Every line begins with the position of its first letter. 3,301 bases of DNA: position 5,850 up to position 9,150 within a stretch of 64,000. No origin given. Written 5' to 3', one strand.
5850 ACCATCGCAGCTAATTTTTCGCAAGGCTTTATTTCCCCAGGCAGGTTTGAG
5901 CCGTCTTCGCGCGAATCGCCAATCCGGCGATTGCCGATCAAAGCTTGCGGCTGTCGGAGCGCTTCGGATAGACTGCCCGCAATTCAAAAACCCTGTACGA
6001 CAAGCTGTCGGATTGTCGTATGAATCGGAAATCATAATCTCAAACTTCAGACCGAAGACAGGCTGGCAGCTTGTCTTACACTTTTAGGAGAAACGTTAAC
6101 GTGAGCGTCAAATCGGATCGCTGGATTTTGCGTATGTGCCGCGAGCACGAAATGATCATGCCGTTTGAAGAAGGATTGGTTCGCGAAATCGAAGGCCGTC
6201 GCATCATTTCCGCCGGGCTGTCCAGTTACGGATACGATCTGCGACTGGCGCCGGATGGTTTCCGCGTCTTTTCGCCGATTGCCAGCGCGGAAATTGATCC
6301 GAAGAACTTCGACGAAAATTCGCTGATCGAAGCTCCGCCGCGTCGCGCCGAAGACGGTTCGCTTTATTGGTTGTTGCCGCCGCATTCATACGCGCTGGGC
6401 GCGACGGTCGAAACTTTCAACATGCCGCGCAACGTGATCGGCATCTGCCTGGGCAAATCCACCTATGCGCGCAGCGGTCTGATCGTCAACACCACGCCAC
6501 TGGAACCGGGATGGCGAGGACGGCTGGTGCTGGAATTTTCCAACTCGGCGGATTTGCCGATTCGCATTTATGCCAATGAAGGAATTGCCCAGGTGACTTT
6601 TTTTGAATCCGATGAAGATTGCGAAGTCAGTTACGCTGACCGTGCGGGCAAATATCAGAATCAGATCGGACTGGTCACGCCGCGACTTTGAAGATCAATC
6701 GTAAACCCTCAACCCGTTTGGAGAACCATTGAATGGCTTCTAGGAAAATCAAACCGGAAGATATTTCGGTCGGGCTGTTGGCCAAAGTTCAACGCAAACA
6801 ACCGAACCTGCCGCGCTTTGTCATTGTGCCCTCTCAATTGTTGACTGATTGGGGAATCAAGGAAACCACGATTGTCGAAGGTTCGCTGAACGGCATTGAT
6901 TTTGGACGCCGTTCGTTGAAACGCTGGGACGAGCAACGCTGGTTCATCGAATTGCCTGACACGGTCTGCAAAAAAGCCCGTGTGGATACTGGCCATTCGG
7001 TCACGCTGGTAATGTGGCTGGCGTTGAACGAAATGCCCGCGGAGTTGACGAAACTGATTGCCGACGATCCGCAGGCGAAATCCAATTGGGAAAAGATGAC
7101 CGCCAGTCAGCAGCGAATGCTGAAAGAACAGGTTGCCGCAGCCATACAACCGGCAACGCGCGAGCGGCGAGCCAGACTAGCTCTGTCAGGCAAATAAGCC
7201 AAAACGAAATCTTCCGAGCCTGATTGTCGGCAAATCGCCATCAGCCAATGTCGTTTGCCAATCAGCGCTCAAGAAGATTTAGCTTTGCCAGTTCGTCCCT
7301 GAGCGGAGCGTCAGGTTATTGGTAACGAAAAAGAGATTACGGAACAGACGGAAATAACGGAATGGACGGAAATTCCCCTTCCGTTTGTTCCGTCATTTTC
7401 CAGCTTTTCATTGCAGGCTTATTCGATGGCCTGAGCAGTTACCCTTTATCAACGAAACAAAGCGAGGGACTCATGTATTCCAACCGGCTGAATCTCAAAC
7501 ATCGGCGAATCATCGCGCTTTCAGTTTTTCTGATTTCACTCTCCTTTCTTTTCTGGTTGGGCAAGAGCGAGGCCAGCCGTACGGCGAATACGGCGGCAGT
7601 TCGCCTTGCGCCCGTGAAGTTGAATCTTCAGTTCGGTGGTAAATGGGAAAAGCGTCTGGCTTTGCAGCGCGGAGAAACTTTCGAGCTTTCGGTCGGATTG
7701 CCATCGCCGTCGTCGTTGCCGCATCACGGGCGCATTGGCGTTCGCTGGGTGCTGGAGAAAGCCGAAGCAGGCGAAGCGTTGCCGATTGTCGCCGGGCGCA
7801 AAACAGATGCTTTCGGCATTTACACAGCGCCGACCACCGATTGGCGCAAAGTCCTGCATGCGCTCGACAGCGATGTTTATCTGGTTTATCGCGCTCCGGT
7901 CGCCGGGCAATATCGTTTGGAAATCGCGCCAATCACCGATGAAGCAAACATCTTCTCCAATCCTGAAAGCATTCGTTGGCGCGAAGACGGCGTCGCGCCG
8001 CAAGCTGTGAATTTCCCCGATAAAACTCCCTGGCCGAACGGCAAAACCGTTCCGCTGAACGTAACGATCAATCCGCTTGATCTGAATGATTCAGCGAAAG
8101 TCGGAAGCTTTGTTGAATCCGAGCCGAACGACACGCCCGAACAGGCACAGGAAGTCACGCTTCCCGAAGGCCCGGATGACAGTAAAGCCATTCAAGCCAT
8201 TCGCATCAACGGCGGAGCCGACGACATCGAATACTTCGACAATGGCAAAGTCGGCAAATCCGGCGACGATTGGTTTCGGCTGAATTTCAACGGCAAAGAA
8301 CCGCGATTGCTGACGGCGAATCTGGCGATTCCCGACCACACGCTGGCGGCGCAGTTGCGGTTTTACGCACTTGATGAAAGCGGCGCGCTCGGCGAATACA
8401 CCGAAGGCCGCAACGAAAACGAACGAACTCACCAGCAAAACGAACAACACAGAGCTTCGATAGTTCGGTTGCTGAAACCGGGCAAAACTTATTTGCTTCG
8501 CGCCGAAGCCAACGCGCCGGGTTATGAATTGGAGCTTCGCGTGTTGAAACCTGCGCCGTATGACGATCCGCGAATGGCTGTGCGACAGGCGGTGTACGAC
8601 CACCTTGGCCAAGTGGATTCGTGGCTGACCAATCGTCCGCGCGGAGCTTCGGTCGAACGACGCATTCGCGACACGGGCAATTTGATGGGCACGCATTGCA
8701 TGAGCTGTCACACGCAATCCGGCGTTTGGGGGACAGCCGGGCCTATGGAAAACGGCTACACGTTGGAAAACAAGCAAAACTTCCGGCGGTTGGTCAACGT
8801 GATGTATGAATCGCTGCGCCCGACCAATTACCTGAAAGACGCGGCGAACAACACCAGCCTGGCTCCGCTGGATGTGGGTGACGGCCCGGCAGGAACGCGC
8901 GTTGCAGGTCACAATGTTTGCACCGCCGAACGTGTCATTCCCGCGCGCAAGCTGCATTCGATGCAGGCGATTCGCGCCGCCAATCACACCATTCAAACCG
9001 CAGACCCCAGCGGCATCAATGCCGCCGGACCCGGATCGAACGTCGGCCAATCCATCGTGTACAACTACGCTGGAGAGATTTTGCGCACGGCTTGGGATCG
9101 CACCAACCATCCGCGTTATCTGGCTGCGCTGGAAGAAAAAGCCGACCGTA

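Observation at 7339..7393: Six hexamers on an exact 9-bp period upstream of the giant heme protein gene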

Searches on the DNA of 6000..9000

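Call 9: search_rna_families(source=window, start=6000, end=9000, threshold=evalue, max_evalue=1)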
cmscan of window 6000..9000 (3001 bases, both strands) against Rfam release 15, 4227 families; matches with E-value up to 1: 0.
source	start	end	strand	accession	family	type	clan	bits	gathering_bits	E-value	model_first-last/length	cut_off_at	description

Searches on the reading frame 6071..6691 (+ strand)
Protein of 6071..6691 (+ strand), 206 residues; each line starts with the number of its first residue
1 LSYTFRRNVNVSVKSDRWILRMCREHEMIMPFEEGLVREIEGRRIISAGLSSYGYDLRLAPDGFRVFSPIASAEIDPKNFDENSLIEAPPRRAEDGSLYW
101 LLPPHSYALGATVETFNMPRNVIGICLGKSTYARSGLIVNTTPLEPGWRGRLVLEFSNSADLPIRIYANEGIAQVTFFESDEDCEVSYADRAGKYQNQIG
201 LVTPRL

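Call 8: search_protein_families(library=pfam, proteins=[window:6071-6691:+], max_evalue=0.001)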
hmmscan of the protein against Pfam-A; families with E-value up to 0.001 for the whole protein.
window:6071-6691:+ (206 aa): 2 families
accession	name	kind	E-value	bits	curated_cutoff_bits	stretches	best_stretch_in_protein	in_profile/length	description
PF22769.1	DCD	-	1.7e-28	100.1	27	1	14-179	2-152/153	dCTP deaminase-like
PF00692.24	dUTPase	-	9.3e-05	22.6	22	1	102-182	26-106/129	dUTPase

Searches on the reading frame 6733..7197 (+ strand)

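Call 8: search_protein_families(library=pfam, proteins=[window:6733-7197:+], max_evalue=0.001)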
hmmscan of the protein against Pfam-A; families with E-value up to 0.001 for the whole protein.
window:6733-7197:+ (154 aa): 2 families
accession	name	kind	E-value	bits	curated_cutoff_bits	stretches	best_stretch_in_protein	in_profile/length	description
PF13376.11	OmdA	-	6.5e-11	42.5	25.6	1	100-147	3-50/60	Bacteriocin-protection, YdeI or OmpD-Associated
PF08922.17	DUF1905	-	0.00065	20.2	24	1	19-92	5-79/81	Domain of unknown function (DUF1905)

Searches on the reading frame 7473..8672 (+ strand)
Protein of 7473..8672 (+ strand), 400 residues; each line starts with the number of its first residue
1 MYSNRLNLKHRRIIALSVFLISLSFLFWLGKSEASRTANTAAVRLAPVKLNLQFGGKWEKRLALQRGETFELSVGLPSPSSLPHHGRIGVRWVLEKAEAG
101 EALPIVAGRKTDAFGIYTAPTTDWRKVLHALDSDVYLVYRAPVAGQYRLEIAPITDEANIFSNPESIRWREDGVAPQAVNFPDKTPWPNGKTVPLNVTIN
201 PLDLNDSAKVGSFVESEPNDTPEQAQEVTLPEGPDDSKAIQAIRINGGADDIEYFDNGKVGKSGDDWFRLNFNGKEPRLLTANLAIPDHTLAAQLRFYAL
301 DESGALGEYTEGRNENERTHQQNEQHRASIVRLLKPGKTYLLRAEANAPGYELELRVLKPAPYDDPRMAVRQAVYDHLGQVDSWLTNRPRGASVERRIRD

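Call 21: find_related_loci(query=window:7473-8672:+, collection=metagenome_contigs, flank=1500)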
Query window:7473-8672:+ (400 aa) in metagenome_contigs; peptide patterns used: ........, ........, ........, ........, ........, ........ (x = any residue, [..] = any of these).
285 stretches matched a pattern; 138 encode a relative of the query (tblastn E <= 1e-3); the best 80 are kept; 80 distinct loci.
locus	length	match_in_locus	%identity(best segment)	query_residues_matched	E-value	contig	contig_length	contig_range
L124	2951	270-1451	80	2-400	0e+0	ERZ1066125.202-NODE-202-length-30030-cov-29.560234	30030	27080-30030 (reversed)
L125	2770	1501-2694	78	2-400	0e+0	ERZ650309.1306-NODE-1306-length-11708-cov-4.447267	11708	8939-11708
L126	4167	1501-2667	77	11-400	0e+0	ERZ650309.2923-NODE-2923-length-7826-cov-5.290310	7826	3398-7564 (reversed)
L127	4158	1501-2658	75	8-400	0e+0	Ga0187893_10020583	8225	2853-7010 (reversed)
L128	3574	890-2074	74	1-400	0e+0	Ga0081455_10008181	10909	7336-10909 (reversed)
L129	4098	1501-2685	73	1-400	0e+0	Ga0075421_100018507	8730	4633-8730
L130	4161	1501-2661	75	11-400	0e+0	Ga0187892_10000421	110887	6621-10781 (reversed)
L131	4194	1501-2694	73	1-400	0e+0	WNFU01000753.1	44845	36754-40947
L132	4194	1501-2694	74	6-400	0e+0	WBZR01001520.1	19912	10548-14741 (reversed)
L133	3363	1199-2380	73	8-400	0e+0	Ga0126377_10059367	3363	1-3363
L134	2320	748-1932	73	1-400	0e+0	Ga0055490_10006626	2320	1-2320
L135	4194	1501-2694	73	1-400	0e+0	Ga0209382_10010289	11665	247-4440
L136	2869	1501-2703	72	1-400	0e+0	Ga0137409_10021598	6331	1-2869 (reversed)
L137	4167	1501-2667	72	7-400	0e+0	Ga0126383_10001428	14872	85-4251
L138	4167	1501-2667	73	10-400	0e+0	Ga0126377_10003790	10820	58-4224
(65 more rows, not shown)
